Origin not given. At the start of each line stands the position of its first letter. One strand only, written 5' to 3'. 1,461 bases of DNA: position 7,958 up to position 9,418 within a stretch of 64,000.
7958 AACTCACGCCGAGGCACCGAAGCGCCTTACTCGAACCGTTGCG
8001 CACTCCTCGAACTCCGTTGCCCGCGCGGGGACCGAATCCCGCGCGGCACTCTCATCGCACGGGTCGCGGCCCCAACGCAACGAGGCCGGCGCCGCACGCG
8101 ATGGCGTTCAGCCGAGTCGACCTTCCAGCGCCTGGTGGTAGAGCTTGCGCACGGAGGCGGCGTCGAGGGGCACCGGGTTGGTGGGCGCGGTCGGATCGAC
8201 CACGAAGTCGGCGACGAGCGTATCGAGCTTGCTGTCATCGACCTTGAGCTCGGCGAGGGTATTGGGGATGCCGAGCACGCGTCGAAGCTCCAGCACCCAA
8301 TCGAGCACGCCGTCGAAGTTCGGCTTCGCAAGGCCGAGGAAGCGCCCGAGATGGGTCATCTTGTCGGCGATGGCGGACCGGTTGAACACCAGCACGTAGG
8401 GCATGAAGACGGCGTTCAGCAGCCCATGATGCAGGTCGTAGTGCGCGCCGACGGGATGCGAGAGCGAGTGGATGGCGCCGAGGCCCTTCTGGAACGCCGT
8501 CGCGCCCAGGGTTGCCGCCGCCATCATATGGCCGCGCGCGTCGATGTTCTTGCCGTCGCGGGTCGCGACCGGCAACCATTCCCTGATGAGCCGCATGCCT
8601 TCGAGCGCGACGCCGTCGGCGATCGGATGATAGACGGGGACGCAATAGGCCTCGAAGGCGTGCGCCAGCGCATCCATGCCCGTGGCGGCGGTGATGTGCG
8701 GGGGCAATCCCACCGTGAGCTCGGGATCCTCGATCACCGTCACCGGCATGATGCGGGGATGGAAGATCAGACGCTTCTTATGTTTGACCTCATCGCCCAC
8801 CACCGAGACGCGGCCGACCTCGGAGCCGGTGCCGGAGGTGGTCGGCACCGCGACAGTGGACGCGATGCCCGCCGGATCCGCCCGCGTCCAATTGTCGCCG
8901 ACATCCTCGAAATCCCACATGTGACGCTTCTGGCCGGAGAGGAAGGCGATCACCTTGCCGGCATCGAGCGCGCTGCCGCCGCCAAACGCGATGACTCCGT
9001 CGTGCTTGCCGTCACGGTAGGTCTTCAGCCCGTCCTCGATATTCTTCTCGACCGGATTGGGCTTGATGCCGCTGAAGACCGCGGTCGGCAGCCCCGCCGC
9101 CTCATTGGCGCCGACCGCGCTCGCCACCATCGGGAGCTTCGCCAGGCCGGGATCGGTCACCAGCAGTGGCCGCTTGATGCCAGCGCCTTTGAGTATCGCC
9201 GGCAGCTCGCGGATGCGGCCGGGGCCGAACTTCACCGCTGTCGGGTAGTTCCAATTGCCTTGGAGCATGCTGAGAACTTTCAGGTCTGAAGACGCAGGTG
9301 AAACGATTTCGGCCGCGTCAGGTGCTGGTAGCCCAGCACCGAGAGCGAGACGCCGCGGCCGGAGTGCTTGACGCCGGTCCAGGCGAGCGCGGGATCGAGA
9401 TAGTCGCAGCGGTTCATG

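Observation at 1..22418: An inverted duplication of at least 11 kb covering a housekeeping gene block, mirror-symmetric about position 11111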

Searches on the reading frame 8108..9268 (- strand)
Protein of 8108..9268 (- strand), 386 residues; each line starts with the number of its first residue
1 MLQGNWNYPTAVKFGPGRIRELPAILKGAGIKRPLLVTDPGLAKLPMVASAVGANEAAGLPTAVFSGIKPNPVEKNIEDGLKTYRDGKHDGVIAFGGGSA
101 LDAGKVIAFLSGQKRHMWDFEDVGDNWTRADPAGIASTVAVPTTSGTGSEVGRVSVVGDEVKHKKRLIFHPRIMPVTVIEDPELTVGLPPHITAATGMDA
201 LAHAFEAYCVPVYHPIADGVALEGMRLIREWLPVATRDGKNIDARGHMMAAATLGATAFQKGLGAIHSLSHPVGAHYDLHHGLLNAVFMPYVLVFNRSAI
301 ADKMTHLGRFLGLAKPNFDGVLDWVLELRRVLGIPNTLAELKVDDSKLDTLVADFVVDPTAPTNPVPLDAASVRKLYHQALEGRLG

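Call 9: find_encoding_contigs(protein=window:8108-9268:-, flank=10000, max_places=10)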
Protein window:8108-9268:- (386 aa): no gene with exactly this product is on record in the collection.

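Call 19: find_homologous_proteins(query=window:8108-9268:-, max_evalue=1e-100)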
Query window:8108-9268:- (386 aa): 7969 proteins with E <= 1e-100 among 8000 candidates; the best 120 are listed.
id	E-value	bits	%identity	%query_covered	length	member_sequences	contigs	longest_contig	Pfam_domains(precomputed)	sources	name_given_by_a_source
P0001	2.9e-253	858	98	100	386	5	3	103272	PF13685.13,PF25137.1,PF00465.26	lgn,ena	-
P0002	1.4e-241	819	92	100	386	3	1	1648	PF13685.13,PF25137.1,PF00465.26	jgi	jgi:alcohol dehydrogenase class IV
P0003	2.0e-235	799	89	100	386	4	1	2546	PF13685.13,PF25137.1,PF00465.26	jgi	jgi:alcohol dehydrogenase class IV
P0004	2.2e-235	799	90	100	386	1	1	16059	PF13685.13,PF25137.1,PF00465.26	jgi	jgi:alcohol dehydrogenase class IV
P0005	1.3e-230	783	89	100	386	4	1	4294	PF13685.13,PF25137.1,PF00465.26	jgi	-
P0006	1.3e-225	767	88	100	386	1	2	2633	PF13685.13,PF25137.1,PF00465.26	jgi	jgi:alcohol dehydrogenase class IV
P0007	3.4e-225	765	88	100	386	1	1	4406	PF13685.13,PF25137.1,PF00465.26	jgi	jgi:alcohol dehydrogenase class IV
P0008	2.8e-224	762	88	100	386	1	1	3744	PF13685.13,PF25137.1,PF00465.26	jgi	jgi:alcohol dehydrogenase class IV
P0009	3.8e-224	762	88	100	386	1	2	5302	PF13685.13,PF25137.1,PF00465.26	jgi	jgi:hypothetical protein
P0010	4.1e-224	762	88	100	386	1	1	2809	PF13685.13,PF25137.1,PF00465.26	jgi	jgi:alcohol dehydrogenase class IV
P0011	8.2e-224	761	87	100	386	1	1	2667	PF13685.13,PF25137.1,PF00465.26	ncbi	-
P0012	1.1e-223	760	87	100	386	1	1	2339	PF13685.13,PF25137.1,PF00465.26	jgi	jgi:alcohol dehydrogenase class IV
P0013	5.6e-223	758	87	100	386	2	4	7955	PF13685.13,PF25137.1,PF00465.26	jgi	jgi:alcohol dehydrogenase class IV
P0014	1.8e-222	756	86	100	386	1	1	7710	PF13685.13,PF25137.1,PF00465.26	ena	-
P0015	2.1e-222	756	87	100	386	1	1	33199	PF13685.13,PF25137.1,PF00465.26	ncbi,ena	-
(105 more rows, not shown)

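Call 21: find_encoding_contigs(protein=P0001, flank=10000, max_places=10)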
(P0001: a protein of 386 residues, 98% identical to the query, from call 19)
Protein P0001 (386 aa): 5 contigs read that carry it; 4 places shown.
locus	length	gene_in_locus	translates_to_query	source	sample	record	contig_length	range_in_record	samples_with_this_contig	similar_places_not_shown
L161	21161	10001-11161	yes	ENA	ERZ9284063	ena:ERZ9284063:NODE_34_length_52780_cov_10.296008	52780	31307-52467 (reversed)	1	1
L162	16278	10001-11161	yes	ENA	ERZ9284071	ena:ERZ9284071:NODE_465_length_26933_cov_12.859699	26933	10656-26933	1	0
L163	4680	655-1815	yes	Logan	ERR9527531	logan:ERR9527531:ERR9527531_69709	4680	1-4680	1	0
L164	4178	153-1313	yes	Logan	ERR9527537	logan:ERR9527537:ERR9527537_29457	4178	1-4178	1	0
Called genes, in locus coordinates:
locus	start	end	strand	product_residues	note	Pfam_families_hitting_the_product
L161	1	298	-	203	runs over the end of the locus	?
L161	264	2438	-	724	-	PF21305:type_II_gspD_N0, PF03958:Secretin_N, PF00263:Secretin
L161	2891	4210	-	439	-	-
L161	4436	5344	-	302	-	-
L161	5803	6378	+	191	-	-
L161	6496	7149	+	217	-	-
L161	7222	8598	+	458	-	PF00120:Gln-synt_C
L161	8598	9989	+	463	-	PF00171:Aldedh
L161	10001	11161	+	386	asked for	PF00465:Fe-ADH, PF13685:Fe-ADH_2, PF25137:ADH_Fe_C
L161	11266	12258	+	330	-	PF13406:SLT_2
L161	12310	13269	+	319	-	PF03330:DPBB_1, PF05036:SPOR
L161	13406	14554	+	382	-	PF00768:Peptidase_S11, PF13354:Beta-lactamase2, PF07943:PBP5_C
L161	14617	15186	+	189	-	PF02223:Thymidylate_kin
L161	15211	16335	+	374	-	PF13177:DNA_pol3_delta2, PF13191:AAA_16 (weak), PF00004:AAA (faint)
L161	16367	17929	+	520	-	PF00133:tRNA-synt_1 (weak), PF01406:tRNA-synt_1e (weak), PF09334:tRNA-synt_1g, PF00133:tRNA-synt_1, PF01406:tRNA-synt_1e, PF19303:Anticodon_3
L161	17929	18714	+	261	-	PF01026:TatD_DNase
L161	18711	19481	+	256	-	PF00753:Lactamase_B, PF23023:Anti-Pycsar_Apyc1, PF12706:Lactamase_B_2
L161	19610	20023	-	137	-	PF04828:GFA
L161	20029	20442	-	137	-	PF04828:GFA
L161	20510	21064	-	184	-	PF01292:Ni_hydr_CYTB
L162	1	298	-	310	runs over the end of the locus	PF21687:T2SSK_1st (weak)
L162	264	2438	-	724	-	PF21305:type_II_gspD_N0, PF03958:Secretin_N, PF00263:Secretin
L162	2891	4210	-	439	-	-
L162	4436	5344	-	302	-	-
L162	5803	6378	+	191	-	-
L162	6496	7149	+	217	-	-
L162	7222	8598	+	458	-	PF00120:Gln-synt_C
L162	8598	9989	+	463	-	PF00171:Aldedh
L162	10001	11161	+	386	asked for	PF00465:Fe-ADH, PF13685:Fe-ADH_2, PF25137:ADH_Fe_C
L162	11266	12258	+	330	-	PF13406:SLT_2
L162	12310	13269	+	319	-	PF03330:DPBB_1, PF05036:SPOR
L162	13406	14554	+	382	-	PF00768:Peptidase_S11, PF13354:Beta-lactamase2, PF07943:PBP5_C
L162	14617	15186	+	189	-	PF02223:Thymidylate_kin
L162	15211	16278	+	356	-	?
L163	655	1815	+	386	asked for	PF00465:Fe-ADH, PF13685:Fe-ADH_2, PF25137:ADH_Fe_C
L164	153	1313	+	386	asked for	PF00465:Fe-ADH, PF13685:Fe-ADH_2, PF25137:ADH_Fe_C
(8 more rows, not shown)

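Call 38: list_cluster_members(proteins=[P0001])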
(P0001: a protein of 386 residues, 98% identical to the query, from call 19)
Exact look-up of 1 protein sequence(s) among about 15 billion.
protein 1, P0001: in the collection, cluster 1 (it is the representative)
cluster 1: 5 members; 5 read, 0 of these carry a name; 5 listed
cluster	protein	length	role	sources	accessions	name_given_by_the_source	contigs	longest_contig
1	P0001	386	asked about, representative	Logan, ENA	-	-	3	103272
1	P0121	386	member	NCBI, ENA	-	-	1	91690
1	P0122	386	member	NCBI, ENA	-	-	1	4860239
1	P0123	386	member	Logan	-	-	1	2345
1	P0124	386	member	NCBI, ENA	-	-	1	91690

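Call 40: find_encoding_contigs(protein=P0121, flank=10000, max_places=6)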
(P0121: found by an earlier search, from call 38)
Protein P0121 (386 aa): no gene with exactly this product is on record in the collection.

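Call 42: find_encoding_contigs(protein=P0124, flank=10000, max_places=6)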
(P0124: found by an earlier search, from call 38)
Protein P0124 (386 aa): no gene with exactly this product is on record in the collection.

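Call 52: find_encoding_contigs(protein=P0123, flank=10000, max_places=6)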
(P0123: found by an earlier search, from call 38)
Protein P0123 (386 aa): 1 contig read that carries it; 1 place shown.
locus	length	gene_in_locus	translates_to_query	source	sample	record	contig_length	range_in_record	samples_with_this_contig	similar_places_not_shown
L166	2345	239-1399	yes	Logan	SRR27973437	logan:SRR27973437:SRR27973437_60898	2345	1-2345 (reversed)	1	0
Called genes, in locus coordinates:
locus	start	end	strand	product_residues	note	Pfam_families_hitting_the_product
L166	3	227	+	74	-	?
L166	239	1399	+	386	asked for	PF00465:Fe-ADH, PF13685:Fe-ADH_2, PF25137:ADH_Fe_C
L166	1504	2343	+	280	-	?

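Call 54: list_cluster_members(proteins=[L161:7222-8598:+, L161:8598-9989:+])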
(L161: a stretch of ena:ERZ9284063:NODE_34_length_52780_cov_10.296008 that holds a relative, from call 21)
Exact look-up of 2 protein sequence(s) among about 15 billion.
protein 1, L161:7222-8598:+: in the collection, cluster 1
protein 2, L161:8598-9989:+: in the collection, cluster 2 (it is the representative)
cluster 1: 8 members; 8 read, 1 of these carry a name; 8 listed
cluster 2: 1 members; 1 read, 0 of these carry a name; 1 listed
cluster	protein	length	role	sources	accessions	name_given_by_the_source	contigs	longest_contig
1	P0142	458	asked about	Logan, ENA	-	-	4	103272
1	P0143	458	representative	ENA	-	-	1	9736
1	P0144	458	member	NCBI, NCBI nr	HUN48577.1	MAG TPA: glutamine synthetase family protein [Stellaceae bacterium] | glutamine synthetase family protein [Stellaceae bacterium]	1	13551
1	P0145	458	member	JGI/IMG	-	-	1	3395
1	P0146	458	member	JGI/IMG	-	-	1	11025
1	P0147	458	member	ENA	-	-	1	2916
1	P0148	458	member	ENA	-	-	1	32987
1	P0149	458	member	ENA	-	-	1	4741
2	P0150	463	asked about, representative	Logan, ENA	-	-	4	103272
